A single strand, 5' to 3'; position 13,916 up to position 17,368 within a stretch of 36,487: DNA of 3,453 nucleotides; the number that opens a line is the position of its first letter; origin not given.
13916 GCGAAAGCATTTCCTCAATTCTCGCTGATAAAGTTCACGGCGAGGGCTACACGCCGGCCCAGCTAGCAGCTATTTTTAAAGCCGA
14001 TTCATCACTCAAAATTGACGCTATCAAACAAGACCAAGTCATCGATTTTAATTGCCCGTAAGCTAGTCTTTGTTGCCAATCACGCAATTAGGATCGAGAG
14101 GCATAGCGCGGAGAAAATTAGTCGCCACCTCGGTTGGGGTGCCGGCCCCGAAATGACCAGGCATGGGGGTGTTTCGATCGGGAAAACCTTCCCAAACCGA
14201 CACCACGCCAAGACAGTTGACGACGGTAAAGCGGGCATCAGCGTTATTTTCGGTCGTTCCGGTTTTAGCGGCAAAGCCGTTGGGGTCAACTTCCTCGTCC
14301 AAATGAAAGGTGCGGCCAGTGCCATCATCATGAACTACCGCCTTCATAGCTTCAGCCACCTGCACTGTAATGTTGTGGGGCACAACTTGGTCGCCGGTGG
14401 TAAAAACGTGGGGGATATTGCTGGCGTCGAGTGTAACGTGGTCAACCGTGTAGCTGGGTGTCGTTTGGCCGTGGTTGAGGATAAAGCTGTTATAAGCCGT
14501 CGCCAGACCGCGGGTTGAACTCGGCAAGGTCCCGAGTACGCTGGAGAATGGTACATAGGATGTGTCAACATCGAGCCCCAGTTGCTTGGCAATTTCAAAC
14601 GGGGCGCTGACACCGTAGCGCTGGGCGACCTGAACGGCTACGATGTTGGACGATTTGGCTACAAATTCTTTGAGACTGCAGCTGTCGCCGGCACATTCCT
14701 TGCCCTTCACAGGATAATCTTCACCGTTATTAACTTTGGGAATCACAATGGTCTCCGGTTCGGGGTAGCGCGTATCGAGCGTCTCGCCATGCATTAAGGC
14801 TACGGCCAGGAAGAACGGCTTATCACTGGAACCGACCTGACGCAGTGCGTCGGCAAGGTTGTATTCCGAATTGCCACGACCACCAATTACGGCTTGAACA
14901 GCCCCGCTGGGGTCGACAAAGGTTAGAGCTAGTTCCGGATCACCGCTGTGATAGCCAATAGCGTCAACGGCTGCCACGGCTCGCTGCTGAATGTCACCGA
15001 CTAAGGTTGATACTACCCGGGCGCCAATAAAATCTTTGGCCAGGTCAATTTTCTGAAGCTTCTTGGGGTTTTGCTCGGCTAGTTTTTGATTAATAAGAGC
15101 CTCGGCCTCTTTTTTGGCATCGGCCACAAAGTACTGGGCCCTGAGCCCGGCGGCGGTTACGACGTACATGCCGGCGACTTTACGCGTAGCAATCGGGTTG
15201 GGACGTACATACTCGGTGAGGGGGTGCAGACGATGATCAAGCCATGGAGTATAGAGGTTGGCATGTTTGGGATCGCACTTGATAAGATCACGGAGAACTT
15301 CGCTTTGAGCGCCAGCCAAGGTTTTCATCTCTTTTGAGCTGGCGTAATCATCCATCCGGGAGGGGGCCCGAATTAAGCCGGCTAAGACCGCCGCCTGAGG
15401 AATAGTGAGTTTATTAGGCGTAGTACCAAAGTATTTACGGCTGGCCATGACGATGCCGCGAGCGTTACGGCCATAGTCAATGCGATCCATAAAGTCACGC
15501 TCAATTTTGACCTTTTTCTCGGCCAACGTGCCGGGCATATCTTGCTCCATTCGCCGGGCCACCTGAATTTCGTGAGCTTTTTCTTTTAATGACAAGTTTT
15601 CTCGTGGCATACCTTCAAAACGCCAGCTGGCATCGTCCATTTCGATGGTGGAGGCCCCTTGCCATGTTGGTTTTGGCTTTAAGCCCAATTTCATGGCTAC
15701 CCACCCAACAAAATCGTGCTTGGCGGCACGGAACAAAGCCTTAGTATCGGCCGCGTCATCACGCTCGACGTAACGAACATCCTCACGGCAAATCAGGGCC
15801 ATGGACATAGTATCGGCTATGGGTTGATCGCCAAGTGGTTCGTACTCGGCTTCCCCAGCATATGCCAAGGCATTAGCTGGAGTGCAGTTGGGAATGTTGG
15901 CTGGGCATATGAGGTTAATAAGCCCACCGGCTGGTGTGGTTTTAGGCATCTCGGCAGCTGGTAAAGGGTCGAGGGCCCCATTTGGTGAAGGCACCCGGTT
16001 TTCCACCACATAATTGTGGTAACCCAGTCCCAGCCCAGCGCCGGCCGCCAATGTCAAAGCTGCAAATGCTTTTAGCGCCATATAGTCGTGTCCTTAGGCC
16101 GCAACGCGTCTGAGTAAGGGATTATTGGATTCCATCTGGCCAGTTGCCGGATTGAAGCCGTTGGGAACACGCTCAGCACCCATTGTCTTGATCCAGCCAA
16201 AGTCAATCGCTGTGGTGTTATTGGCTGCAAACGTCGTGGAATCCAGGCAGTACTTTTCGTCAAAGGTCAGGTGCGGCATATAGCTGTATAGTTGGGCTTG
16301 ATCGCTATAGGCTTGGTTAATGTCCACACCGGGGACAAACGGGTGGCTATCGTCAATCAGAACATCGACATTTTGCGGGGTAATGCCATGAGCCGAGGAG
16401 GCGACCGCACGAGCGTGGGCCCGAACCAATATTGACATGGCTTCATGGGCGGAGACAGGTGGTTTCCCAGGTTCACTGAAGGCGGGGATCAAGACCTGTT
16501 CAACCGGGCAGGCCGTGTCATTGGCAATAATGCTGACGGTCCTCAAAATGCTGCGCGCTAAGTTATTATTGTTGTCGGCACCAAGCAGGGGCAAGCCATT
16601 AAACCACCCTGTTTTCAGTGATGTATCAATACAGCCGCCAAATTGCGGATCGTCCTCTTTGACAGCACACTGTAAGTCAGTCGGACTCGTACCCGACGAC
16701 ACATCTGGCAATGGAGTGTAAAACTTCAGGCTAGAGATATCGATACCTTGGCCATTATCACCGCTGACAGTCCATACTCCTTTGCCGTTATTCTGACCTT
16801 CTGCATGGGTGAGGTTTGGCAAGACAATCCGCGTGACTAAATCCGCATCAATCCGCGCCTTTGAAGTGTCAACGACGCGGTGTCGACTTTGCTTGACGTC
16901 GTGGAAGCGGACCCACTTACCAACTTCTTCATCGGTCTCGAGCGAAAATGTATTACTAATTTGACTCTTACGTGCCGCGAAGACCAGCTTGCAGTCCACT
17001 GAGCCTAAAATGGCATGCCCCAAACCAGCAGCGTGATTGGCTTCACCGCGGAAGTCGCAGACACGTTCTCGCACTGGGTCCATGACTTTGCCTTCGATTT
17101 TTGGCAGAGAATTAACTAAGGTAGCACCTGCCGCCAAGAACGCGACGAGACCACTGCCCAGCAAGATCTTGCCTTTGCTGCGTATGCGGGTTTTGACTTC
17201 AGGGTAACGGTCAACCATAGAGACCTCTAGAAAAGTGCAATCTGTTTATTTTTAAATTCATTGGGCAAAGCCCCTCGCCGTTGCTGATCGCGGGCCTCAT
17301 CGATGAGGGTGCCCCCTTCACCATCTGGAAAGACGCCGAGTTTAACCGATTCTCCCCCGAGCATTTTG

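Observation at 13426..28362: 15-kb block of 11 lineage-specific ORFs between trhO and uvrC: candidate uncharacterised cell-envelope or cell-contact module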

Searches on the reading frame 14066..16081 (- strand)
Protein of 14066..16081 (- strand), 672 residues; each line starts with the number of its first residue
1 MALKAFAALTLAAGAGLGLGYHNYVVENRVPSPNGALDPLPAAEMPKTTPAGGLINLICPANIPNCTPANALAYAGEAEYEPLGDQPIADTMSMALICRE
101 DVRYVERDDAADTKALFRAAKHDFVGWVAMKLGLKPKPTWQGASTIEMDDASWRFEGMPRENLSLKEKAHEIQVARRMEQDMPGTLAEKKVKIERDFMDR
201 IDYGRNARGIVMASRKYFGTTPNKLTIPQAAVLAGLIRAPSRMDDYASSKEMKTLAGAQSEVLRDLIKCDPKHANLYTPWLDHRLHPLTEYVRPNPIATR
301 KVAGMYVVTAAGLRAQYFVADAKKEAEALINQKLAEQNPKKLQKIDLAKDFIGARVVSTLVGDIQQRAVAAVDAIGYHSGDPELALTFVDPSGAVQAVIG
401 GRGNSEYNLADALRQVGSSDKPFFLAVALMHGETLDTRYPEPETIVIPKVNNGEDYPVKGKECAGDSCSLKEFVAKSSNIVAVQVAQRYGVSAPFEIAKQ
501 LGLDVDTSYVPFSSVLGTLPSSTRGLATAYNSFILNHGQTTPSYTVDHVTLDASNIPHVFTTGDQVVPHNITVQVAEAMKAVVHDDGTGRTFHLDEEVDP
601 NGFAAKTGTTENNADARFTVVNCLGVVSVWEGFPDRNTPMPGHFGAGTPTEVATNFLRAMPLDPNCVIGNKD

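Call 5: search_protein_families(library=pfam, max_evalue=0.1, proteins=[window:14066-16081:-])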
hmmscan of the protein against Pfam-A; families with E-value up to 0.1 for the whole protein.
window:14066-16081:- (672 aa): 3 families
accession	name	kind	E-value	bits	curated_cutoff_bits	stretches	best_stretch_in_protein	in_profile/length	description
PF00912.28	Transgly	-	9e-22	77.8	27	1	86-254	20-168/178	Transglycosylase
PF00905.27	Transpeptidase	-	4.4e-09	36.4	22.1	1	415-614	41-246/299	Penicillin binding protein transpeptidase domain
PF06470.18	SMC_hinge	-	0.011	16.6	22.5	0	308-349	23-63/116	SMC proteins Flexible Hinge Domain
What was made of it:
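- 14063..16081 (-): B02, 672 aa: highly divergent class A PBP (GT51 plus transpeptidase) with an N-terminal anchor. Pfam Transgly 9e-22 and Transpeptidase 4.4e-9 (call 5).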

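Call 20: find_homologous_proteins(query=window:14066-16081:-, max_evalue=0.00001)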
Query window:14066-16081:- (672 aa): 37 proteins with E <= 0.00001 among 8000 candidates.
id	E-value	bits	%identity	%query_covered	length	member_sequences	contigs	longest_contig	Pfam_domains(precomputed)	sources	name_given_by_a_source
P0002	0.0e+0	1537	100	100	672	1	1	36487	PF00912.29,PF00905.28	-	-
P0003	6.0e-20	89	27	88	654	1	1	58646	PF00912.29,PF00905.28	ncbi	-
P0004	1.1e-19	89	27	88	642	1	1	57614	PF00912.29,PF00905.28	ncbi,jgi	-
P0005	2.3e-18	84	28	38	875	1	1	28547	PF17092.12,PF00912.29,PF00905.28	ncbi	-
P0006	3.1e-17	81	29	38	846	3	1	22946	PF17092.12,PF00912.29,PF00905.28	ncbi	-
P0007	7.3e-16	76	31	27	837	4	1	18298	PF17092.12,PF00912.29,PF00905.28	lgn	-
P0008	5.9e-15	73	26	84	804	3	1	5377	PF00912.29,PF00905.28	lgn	-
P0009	2.5e-14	71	27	86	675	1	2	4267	PF07886.17,PF00912.29,PF00905.28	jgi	-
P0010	2.6e-14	71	25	38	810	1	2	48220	PF17092.12,PF00912.29,PF00905.28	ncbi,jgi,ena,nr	ncbi:MAG: PBP1A family penicillin-binding protein [Betaproteobacteria bacterium]|nr:PBP1A family pen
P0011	2.9e-14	71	25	86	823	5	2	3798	PF00912.29,PF00905.28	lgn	-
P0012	2.1e-13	68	31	31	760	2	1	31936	PF17092.12,PF00912.29,PF00905.28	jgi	jgi:penicillin-binding protein 1A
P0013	4.7e-13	67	26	40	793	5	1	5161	PF17092.12,PF00912.29,PF00905.28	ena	-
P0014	1.7e-12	65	24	78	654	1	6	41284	PF00912.29,PF00905.28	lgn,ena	-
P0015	3.4e-12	64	25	78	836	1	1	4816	PF00912.29,PF00905.28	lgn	-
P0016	5.8e-12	63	26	50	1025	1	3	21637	PF00912.29,PF00905.28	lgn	-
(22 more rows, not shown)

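Call 21: find_encoding_contigs(protein=P0003, flank=10000, max_places=3)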
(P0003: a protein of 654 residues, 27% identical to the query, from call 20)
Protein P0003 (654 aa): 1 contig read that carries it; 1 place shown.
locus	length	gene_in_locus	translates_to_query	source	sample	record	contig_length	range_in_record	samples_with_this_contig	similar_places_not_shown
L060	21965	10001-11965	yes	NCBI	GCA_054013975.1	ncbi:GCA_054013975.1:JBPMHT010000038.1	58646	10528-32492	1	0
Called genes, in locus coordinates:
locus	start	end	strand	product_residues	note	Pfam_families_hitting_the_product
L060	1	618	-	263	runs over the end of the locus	PF01209:Ubie_methyltran, PF13489:Methyltransf_23, PF13847:Methyltransf_31, PF08241:Methyltransf_11, PF08242:Methyltransf_12, PF13649:Methyltransf_25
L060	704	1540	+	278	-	PF01149:Fapy_DNA_glyco, PF06831:H2TH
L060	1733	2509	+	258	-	PF00378:ECH_1, PF16113:ECH_2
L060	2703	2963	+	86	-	PF01649:Ribosomal_S20p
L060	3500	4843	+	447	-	PF11638:DnaA_N, PF03969:AFG1_ATPase (faint), PF00308:Bac_DnaA, PF01695:IstB_IS21, PF00004:AAA (weak), PF08299:Bac_DnaA_C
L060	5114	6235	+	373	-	PF00712:DNA_pol3_beta, PF02767:DNA_pol3_beta_2, PF02768:DNA_pol3_beta_3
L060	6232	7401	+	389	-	PF02463:SMC_N, PF13175:AAA_15 (faint), PF13476:AAA_23 (weak), PF00005:ABC_tran (faint), PF13304:AAA_21 (weak)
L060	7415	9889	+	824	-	PF02518:HATPase_c, PF00204:DNA_gyraseB, PF01751:Toprim, PF21249:GyrB_hook (weak), PF00986:DNA_gyraseB_C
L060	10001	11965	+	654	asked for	PF00912:Transgly, PF00905:Transpeptidase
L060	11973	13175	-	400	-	PF07690:MFS_1, PF00083:Sugar_tr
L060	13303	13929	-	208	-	PF00132:Hexapep (faint)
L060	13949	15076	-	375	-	PF02805:Ada_Zn_binding, PF00165:HTH_AraC (weak), PF12833:HTH_18, PF01035:DNA_binding_1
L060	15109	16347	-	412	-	PF06850:PHB_depo_C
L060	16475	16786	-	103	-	-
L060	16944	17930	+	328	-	PF03186:CobD_Cbib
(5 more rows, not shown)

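Call 22: find_encoding_contigs(protein=P0004, flank=10000, max_places=3)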
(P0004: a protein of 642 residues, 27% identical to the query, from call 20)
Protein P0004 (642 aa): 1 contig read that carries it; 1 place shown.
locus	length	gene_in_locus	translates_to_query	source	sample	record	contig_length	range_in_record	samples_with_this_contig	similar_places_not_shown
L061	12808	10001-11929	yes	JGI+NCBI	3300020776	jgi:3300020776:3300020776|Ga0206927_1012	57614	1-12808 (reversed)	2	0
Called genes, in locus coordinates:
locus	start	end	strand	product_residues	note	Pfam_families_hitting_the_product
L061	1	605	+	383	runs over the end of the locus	PF06609:TRI12, PF07690:MFS_1, PF00083:Sugar_tr (weak)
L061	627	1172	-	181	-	PF02525:Flavodoxin_2, PF03358:FMN_red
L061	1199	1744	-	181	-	PF03232:COQ7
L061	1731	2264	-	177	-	PF02600:DsbB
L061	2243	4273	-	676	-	PF00575:S1 (weak), PF10150:RNase_E_G, PF20833:RNase_E_G_Thio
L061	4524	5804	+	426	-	PF02441:Flavoprotein, PF04127:DFP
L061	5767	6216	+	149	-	PF00692:dUTPase, PF22769:DCD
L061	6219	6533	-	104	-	PF02583:Trns_repr_metal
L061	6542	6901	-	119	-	-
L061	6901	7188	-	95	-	PF00403:HMA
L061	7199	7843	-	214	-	-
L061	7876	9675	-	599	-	PF00664:ABC_membrane, PF00005:ABC_tran, PF02463:SMC_N (faint)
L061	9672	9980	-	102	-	PF01491:Frataxin_Cyay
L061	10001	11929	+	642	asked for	PF00912:Transgly, PF00905:Transpeptidase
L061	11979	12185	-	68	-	-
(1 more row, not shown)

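Call 60: search_solved_structures(query=window:14066-16081:-, max_evalue=0.00001, show_alignments=1)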
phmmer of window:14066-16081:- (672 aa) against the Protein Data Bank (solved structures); distinct sequences matched with E-value up to 0.00001: 12.
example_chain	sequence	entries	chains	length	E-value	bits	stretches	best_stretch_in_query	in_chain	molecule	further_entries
4oon_A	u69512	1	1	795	4.4e-18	68.3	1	384-550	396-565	Penicillin-binding protein 1A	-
5u2g_A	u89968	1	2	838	2.4e-17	65.9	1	389-547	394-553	Penicillin-binding protein 1A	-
3udf_A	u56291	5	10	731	3.7e-16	62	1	135-246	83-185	Penicillin-binding protein 1a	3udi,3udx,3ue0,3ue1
5fgz_A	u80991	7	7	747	8.7e-14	54.2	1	345-651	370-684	Penicillin-binding protein 1B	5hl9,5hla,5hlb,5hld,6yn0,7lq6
3fwl_A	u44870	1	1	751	8.9e-14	54.1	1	345-651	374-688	Penicillin-binding protein 1B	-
3vma_A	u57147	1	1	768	9.6e-14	54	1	345-651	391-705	Penicillin-binding protein 1B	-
3zg7_B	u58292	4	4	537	5.8e-13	51.4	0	192-247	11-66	PENICILLIN-BINDING PROTEIN 4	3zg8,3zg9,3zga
3dwk_A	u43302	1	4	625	2.3e-08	36.2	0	353-614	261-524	Penicillin-binding protein 2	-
2olu_A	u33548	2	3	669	2.9e-08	35.9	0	353-613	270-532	Penicillin-binding protein 2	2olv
7zuh_AAA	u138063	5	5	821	4.4e-07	32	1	85-440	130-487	Penicillin-binding protein 1b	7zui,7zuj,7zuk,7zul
2jch_A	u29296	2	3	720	8.3e-07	31.1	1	199-440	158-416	PENICILLIN-BINDING PROTEIN 1B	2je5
7u4h_A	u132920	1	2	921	3.6e-06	29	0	189-283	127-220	Penicillin-binding protein 1A (Pbp1a)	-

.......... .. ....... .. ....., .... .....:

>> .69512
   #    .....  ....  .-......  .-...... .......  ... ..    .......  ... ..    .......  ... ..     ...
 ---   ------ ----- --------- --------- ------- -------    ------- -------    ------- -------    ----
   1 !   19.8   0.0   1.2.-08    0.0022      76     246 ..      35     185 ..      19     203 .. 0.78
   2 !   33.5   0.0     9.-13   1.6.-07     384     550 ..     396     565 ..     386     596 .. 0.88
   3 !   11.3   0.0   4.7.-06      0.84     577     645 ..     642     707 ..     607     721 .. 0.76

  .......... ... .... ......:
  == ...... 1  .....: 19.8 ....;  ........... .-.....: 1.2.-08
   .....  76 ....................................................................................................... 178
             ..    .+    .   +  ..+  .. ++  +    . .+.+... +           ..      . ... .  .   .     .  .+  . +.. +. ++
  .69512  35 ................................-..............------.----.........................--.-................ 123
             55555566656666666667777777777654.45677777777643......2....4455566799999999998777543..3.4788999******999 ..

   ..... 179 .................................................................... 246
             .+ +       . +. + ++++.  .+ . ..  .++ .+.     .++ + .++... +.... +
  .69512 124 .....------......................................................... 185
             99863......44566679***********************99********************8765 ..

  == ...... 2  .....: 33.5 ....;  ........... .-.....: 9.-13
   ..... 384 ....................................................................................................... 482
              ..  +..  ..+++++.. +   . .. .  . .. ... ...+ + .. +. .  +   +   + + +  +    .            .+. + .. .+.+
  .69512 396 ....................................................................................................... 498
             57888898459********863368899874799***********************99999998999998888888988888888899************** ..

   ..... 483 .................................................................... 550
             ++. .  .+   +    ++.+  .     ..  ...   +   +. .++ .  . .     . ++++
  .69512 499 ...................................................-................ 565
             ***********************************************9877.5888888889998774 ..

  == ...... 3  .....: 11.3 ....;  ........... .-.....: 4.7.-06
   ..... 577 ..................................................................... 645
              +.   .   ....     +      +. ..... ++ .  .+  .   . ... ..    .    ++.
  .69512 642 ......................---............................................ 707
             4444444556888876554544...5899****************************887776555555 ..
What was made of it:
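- On Class A PBP (B02): PDB PBP1a/1b hits range from 4e-18 to 1e-13, call 60. ED of motif 1 and the KE..E of motif 3 align, but FxxHxG is missing and motif 2 is altered (call 60).
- Closest known: Class A penicillin-binding proteins. Different: GT51 motif 1 (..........) is reduced to ED, and motif 2 reads GASTIEM (call 60).
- GT51 motif 1 of B02 is degenerate (call 60).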

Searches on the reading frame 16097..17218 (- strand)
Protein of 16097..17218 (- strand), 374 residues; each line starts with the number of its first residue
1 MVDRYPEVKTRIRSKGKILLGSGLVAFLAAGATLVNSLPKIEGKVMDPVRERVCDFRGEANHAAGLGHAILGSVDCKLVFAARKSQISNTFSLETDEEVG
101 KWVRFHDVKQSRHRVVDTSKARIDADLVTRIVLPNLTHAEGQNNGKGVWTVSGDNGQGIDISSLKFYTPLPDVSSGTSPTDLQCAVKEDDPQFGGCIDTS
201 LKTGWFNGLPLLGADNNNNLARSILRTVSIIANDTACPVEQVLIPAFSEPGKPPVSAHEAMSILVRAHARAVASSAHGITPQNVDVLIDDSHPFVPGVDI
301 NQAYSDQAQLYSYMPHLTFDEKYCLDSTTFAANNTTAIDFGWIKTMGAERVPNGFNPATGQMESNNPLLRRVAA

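Call 5: search_protein_families(library=pfam, max_evalue=0.1, proteins=[window:16097-17218:-])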
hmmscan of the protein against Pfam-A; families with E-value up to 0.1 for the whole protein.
window:16097-17218:- (374 aa): 0 families

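Call 7: search_protein_families(library=ncbifam, max_evalue=0.1, proteins=[window:16097-17218:-])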
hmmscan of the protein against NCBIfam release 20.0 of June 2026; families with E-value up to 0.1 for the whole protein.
window:16097-17218:- (374 aa): 0 families

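Call 8: search_protein_families(library=phrogs, max_evalue=0.1, proteins=[window:16097-17218:-])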
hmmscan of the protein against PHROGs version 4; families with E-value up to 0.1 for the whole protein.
window:16097-17218:- (374 aa): 0 families

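Call 43: search_solved_structures(query=window:16097-17218:-, max_evalue=5)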
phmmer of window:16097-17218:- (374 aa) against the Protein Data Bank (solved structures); distinct sequences matched with E-value up to 5: 0.

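Call 45: search_protein_families(library=padloc, max_evalue=0.1, proteins=[window:16097-17218:-])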
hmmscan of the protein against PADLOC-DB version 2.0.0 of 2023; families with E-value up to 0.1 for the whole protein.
window:16097-17218:- (374 aa): 0 families

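Call 90: search_dna_similar(query=window:16097-17218:-, collection=plasmids, mode=protein, max_evalue=0.1, max_rows=8)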
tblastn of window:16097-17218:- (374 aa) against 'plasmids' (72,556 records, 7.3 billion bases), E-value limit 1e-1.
No match.
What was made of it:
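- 16094..17218 (-): B03, 374 aa: bitopic membrane protein with a 6-Cys ectodomain; orphan in every search run on it. No hit in Pfam, NCBIfam, PHROGs, PADLOC, PDB or plasmids (calls 5, 7, 8, 45, 43, 90).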

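Call 98: search_protein_families(library=pfam, max_evalue=10, proteins=[window:16097-17218:-])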
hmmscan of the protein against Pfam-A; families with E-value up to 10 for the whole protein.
window:16097-17218:- (374 aa): 0 families
